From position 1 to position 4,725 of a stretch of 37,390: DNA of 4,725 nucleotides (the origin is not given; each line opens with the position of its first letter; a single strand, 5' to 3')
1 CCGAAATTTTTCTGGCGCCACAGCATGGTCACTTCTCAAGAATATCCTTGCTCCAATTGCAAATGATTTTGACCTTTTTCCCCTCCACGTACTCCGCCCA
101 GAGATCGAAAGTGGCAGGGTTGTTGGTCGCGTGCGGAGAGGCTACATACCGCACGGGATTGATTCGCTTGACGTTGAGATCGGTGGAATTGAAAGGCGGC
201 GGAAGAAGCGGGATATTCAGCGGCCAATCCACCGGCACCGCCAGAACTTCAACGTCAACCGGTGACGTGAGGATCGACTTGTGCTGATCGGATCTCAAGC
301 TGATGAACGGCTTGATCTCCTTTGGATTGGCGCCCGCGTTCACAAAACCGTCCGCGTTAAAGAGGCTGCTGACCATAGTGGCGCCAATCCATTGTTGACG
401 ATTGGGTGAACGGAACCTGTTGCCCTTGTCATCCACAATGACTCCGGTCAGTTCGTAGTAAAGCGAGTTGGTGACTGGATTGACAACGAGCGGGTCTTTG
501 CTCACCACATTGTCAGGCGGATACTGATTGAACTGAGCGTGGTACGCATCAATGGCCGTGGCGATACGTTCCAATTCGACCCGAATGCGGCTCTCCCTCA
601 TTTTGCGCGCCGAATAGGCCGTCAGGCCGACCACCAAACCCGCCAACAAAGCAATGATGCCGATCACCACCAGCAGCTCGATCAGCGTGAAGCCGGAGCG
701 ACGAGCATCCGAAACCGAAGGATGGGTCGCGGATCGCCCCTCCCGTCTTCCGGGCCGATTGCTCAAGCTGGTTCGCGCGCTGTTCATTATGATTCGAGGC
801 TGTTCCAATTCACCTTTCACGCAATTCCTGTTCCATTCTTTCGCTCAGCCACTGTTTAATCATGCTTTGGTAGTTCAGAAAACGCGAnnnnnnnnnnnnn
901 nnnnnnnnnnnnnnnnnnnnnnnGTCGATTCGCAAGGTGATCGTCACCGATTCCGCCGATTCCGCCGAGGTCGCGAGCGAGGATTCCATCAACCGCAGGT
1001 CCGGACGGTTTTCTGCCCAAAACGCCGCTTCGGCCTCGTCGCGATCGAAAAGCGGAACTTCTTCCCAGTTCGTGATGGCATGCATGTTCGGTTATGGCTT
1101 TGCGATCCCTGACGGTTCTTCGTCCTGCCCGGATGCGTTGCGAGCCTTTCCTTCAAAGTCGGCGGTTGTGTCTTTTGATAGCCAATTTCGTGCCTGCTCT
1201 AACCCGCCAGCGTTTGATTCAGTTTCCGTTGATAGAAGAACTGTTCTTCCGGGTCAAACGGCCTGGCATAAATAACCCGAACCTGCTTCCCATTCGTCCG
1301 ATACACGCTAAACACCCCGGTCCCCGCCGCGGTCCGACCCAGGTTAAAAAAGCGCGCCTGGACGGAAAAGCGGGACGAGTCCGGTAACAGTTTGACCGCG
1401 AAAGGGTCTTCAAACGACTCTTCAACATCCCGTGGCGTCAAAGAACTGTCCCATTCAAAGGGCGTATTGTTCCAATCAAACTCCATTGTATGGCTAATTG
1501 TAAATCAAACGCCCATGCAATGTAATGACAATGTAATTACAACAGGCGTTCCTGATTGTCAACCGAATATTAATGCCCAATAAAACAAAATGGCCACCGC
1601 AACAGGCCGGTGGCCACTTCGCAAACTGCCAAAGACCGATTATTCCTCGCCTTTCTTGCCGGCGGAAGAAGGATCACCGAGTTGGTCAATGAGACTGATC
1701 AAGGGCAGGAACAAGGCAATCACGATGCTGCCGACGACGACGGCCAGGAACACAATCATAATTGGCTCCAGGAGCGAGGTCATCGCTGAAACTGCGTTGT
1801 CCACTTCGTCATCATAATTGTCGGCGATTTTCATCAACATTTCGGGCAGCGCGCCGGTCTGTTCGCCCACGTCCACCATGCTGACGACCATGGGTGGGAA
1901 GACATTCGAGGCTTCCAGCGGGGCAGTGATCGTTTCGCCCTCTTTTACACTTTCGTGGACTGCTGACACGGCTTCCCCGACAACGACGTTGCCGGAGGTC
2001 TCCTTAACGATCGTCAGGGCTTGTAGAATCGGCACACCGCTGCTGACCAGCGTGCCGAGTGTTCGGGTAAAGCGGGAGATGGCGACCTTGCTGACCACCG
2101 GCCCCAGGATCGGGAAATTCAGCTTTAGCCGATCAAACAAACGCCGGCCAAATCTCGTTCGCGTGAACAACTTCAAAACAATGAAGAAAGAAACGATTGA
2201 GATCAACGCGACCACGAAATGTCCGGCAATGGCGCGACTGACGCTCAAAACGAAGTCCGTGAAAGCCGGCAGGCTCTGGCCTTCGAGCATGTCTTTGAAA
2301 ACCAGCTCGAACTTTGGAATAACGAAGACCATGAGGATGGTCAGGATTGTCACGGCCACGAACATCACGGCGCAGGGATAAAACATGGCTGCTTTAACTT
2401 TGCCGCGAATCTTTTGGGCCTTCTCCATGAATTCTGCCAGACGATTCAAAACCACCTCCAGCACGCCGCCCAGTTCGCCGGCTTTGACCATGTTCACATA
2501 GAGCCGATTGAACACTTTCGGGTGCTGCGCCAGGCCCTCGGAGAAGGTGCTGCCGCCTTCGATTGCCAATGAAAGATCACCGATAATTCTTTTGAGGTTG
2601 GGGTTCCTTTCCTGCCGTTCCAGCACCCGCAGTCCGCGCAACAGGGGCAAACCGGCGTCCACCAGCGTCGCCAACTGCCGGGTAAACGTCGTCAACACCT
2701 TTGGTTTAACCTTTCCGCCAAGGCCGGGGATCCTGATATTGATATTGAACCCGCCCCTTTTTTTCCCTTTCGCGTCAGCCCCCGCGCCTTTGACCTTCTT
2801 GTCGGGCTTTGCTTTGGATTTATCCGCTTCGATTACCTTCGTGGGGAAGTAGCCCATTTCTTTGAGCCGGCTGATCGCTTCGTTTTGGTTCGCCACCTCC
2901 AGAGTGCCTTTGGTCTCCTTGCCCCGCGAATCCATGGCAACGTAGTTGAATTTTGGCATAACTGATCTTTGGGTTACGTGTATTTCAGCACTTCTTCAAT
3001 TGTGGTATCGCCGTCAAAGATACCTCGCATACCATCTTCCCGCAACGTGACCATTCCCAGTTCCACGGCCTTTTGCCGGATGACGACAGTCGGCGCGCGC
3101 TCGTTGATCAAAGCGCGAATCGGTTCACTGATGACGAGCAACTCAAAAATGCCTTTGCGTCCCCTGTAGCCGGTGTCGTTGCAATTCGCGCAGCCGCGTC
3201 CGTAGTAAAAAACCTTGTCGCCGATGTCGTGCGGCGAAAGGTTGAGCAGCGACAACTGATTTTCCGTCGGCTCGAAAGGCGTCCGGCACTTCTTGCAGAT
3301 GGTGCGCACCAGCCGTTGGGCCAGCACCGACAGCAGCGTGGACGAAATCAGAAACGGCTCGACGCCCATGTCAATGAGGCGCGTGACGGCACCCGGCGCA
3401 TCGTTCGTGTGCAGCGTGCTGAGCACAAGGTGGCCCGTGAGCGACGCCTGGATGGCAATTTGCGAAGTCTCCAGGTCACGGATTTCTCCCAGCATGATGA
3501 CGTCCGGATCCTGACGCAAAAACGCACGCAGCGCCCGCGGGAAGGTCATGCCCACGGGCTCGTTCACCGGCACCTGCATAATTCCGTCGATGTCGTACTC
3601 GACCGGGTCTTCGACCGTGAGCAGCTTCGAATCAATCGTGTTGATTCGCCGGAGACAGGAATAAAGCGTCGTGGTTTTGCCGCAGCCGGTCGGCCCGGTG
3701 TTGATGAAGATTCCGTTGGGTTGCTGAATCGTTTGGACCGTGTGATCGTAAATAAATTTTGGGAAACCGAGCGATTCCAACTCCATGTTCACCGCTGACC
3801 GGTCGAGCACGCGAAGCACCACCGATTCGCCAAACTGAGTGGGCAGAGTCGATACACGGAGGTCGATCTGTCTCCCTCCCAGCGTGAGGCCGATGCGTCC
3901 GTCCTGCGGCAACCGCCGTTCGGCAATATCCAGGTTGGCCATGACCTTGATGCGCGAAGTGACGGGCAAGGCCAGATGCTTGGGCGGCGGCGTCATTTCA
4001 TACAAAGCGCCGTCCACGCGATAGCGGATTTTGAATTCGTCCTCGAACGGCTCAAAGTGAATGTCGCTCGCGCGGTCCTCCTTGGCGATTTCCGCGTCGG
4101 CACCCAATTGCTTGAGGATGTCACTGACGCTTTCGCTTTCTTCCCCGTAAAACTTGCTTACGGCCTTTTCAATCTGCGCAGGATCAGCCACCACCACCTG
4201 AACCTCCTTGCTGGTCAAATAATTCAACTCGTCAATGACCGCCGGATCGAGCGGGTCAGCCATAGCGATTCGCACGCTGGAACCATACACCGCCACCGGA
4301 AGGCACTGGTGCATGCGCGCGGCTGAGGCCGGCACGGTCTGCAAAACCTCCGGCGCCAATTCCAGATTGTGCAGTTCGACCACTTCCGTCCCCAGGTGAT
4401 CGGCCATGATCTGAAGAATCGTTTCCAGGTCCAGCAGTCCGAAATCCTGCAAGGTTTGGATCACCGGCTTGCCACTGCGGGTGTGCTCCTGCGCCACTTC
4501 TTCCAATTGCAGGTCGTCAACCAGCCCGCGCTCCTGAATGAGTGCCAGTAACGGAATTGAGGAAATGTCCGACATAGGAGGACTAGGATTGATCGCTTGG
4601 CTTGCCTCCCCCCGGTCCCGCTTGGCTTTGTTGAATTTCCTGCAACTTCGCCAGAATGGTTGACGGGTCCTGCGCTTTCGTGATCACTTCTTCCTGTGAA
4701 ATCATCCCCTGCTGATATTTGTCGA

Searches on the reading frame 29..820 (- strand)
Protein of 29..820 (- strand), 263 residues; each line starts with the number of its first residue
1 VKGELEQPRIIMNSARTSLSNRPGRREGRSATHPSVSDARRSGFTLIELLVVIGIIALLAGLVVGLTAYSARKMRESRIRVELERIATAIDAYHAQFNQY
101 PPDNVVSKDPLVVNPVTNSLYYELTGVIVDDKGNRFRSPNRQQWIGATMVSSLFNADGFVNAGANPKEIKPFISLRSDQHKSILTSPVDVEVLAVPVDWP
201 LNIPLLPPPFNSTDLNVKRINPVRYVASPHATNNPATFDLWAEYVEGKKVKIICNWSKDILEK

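Call 29: search_protein_families(library=pfam, proteins=[window:29-820:-], max_evalue=0.001)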
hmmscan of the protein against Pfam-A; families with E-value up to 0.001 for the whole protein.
window:29-820:- (263 aa): 1 family
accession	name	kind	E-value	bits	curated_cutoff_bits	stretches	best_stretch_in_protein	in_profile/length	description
PF07963.17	N_methyl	-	9.3e-08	31.8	21.2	1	40-63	3-26/27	Prokaryotic N-terminal methylation motif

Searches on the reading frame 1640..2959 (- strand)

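Call 28: search_protein_families(library=pfam, proteins=[window:1640-2959:-], max_evalue=0.001)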
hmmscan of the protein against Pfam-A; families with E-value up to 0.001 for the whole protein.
window:1640-2959:- (439 aa): 1 family
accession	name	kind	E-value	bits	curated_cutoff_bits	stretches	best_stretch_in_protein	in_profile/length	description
PF00482.28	T2SSF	-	1.8e-68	228.7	25.2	2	92-215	1-125/125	Type II secretion system (T2SS), protein F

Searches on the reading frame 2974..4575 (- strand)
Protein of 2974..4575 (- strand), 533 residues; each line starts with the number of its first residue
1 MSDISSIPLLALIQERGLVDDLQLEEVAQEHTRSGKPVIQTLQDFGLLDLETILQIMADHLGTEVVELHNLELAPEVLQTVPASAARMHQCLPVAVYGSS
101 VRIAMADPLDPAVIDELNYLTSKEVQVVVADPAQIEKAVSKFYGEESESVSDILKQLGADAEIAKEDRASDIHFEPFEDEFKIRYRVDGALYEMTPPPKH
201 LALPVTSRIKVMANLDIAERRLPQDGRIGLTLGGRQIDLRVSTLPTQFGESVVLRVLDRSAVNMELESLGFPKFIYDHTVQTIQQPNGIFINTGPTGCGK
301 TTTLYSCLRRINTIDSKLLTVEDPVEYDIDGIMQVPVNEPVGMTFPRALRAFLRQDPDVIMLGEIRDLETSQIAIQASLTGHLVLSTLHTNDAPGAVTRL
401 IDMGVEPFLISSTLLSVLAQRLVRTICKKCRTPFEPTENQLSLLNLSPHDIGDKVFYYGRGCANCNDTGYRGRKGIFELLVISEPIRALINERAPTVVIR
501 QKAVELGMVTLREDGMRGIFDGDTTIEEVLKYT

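Call 28: search_protein_families(library=pfam, proteins=[window:2974-4575:-], max_evalue=0.001)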
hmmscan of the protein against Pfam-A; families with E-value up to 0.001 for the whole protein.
window:2974-4575:- (533 aa): 2 families
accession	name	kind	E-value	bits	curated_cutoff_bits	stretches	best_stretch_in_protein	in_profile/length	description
PF00437.27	T2SSE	-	8.6e-131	436.4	24.9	1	156-530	11-369/370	Type II/IV secretion system protein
PF05157.20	MshEN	-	2.1e-21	76.2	23.1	1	61-147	1-88/90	MshEN domain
